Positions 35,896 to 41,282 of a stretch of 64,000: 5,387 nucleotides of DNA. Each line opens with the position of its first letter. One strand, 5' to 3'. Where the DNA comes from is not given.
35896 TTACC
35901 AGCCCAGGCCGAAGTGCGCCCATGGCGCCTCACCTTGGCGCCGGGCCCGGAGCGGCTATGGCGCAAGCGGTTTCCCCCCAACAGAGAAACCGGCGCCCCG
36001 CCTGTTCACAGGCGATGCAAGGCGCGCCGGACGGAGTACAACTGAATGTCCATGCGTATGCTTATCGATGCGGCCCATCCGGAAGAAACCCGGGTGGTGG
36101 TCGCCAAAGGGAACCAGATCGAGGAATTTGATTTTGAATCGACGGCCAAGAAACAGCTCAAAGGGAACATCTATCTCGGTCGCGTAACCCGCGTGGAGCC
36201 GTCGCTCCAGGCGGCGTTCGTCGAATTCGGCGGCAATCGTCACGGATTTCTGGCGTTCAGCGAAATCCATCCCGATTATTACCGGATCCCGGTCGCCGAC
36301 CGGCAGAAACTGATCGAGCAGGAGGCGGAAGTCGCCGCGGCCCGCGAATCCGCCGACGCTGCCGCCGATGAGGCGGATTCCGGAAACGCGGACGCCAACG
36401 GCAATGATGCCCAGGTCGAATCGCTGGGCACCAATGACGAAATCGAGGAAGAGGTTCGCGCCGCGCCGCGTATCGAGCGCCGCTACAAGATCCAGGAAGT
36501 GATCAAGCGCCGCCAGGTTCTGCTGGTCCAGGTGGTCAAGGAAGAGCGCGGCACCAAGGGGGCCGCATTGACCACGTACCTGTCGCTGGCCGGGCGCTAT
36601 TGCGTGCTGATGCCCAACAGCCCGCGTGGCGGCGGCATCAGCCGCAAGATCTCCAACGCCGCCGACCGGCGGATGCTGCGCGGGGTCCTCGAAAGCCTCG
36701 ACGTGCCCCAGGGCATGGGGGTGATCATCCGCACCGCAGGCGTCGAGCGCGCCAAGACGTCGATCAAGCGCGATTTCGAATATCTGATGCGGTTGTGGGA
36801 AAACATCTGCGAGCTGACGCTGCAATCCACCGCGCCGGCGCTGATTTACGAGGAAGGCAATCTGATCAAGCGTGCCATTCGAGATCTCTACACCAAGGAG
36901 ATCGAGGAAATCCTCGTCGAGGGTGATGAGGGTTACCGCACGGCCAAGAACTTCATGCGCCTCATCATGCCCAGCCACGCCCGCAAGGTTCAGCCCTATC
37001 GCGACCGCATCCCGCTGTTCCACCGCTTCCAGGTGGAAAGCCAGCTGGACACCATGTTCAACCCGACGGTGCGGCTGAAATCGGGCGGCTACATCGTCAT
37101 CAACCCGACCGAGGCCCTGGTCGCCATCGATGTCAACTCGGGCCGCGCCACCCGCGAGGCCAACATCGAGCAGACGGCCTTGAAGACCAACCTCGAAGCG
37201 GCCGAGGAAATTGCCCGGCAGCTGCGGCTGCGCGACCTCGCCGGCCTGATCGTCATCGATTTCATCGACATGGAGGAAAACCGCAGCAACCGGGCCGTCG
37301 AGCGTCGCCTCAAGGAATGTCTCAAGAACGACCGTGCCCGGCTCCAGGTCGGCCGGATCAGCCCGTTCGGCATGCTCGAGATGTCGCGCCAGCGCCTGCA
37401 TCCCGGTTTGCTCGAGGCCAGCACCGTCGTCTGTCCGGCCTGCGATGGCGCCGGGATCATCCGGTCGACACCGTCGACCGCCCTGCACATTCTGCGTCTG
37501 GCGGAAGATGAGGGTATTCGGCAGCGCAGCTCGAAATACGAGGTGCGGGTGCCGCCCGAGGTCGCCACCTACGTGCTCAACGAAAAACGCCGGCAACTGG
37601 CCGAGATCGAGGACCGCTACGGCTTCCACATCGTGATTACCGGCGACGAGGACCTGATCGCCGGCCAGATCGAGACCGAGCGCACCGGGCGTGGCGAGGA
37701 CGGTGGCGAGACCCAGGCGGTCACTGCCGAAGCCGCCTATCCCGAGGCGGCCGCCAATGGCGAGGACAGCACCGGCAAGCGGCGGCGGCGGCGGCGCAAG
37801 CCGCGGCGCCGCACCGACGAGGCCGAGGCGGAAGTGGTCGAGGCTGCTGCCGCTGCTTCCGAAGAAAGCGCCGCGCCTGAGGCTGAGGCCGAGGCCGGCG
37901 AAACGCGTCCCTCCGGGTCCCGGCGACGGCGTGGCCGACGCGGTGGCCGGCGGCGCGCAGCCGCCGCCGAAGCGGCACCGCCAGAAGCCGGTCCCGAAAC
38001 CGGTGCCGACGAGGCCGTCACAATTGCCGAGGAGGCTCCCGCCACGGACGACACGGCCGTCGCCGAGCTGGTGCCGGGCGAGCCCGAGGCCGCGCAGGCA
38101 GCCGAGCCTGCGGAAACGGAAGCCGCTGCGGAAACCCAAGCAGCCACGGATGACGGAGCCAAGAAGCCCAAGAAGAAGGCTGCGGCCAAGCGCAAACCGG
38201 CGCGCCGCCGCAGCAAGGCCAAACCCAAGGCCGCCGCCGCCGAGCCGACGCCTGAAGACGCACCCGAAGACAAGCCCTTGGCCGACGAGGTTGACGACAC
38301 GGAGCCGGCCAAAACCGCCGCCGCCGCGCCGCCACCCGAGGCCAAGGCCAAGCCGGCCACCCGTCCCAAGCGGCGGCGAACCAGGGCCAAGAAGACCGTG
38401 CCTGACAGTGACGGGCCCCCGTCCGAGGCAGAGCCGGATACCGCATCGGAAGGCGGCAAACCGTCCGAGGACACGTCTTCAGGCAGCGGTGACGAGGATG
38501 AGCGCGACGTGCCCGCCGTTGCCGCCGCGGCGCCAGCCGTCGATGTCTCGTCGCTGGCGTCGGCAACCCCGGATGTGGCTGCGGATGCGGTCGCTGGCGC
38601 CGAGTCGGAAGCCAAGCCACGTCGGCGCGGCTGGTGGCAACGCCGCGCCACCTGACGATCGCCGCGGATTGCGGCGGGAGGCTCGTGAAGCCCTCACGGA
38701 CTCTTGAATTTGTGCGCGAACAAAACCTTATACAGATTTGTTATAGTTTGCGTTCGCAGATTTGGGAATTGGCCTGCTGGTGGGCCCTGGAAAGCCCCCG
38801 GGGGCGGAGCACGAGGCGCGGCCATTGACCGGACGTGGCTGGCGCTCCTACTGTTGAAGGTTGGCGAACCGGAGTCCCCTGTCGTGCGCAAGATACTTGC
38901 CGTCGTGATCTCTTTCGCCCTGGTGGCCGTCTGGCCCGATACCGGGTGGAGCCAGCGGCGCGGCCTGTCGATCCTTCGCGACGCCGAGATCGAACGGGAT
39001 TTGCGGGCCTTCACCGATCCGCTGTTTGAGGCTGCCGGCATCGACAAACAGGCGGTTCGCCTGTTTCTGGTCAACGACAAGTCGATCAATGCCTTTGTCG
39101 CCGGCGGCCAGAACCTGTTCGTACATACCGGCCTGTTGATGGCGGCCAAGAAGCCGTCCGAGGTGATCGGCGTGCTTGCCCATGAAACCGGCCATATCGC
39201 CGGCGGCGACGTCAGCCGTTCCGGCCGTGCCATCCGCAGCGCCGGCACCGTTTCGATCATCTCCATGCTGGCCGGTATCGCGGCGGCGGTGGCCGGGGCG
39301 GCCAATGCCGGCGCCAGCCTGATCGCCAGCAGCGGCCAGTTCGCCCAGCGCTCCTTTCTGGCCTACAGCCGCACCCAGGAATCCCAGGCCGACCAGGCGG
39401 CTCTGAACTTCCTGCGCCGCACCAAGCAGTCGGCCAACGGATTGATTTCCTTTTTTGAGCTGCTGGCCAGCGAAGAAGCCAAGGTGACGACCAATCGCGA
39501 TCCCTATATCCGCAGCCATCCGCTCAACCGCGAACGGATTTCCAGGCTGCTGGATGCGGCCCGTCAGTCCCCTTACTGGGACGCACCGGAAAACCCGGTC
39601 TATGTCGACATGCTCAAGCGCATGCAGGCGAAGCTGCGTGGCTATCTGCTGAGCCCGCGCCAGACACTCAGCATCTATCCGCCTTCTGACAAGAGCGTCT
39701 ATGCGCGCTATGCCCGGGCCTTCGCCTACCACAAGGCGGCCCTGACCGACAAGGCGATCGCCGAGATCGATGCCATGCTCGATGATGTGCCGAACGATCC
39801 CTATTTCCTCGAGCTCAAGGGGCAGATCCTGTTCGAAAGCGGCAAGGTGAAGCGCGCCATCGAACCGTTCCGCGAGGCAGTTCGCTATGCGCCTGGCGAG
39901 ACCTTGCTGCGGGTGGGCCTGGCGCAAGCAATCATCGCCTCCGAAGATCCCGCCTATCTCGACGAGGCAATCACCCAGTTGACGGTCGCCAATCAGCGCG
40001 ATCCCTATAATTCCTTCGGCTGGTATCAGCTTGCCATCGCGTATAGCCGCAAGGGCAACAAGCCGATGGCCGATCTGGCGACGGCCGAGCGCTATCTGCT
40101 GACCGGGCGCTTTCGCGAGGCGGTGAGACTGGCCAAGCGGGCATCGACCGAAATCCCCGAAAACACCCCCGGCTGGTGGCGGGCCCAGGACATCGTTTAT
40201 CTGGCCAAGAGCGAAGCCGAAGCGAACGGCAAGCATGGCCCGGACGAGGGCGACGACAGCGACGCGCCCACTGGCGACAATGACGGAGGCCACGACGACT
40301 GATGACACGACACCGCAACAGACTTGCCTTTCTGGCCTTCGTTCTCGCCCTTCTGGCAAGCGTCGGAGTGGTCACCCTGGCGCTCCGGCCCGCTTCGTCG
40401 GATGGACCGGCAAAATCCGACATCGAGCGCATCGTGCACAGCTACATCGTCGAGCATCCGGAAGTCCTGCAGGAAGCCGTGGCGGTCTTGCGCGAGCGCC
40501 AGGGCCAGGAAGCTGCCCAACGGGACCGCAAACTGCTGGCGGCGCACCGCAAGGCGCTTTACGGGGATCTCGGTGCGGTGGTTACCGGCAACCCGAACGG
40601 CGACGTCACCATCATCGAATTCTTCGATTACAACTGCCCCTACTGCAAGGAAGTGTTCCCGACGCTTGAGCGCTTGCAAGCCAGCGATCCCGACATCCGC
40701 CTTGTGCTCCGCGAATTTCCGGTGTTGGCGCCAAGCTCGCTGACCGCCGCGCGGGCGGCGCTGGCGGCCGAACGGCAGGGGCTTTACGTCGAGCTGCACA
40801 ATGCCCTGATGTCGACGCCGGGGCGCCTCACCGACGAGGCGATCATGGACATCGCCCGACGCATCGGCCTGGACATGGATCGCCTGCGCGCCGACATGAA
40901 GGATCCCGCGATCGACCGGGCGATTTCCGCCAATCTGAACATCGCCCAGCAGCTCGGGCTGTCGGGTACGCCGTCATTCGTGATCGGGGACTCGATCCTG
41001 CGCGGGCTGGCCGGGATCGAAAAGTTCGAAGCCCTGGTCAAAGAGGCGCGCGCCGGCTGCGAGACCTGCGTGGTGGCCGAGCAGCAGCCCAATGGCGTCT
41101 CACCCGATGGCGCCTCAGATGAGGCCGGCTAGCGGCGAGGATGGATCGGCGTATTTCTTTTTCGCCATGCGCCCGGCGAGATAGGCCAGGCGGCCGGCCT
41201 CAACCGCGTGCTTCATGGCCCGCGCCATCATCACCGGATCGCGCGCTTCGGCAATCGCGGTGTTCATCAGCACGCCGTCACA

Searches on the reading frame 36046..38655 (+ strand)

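Call 63: search_protein_families(library=pfam, proteins=[window:36046-38655:+], max_evalue=0.00001)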
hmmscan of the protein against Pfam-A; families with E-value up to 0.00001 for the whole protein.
window:36046-38655:+ (869 aa): 3 families
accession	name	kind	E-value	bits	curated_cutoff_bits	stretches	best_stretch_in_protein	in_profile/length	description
PF10150.14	RNase_E_G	-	3.9e-102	341.7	25.5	1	180-450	1-269/270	Ribonuclease E/G family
PF20833.2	RNase_E_G_Thio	-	6.6e-28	97.1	26.8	1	462-546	1-85/86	RNase E/G, Thioredoxin-like domain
PF00575.29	S1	-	2.4e-06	28.3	22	0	39-96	4-57/74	S1 RNA binding domain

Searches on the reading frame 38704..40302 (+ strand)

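Call 63: search_protein_families(library=pfam, proteins=[window:38704-40302:+], max_evalue=0.00001)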
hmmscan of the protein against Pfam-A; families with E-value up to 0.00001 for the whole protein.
window:38704-40302:+ (532 aa): 6 families
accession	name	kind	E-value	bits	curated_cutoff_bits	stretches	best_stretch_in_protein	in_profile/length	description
PF01435.24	Peptidase_M48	-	1.5e-28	100.3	20.3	1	97-284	4-184/186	Peptidase family M48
PF14559.12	TPR_19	-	2.2e-12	47.6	25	0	331-375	24-68/68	Tetratricopeptide repeat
PF13428.12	TPR_14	-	5.8e-10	39.3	23.5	0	334-375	3-44/44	Tetratricopeptide repeat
PF13431.12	TPR_17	-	2.5e-08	34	24.4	0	429-456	5-32/34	Tetratricopeptide repeat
PF23914.1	TPR_CcmH_CycH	-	1.4e-07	31.9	42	1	363-456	47-140/158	Cytochrome c-type biogenesis protein H TPR domain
PF07719.23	TPR_2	-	3.8e-07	30.2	27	0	368-398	3-33/34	Tetratricopeptide repeat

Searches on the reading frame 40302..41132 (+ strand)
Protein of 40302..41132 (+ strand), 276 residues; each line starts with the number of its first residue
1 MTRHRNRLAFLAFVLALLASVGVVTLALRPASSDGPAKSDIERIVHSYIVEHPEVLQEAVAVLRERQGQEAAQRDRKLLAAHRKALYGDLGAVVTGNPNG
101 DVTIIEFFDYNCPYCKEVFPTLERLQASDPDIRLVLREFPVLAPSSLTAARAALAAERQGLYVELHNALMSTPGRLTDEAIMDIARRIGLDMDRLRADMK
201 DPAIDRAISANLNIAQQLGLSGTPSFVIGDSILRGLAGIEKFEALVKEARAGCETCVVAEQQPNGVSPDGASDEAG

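Call 21: search_protein_families(library=pfam, proteins=[window:40302-41132:+], max_evalue=0.001)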
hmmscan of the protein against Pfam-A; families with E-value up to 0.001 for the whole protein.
window:40302-41132:+ (276 aa): 5 families
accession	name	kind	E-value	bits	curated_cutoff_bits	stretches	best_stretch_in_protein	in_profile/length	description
PF01323.26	DSBA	-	2.7e-29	102.8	25.6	1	103-244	1-188/191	DSBA-like thioredoxin domain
PF13462.12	Thioredoxin_4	-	2.8e-21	76.8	23.2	1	92-247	5-164/165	Thioredoxin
PF18312.6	ScsC_N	-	9.5e-12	44.9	25.8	1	38-70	2-34/34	Copper resistance protein ScsC N-terminal domain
PF13743.12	Thioredoxin_5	-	1.8e-05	25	27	1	163-230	97-165/186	Thioredoxin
PF13098.12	Thioredoxin_2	-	0.00015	22.5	27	0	99-243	4-101/104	Thioredoxin-like domain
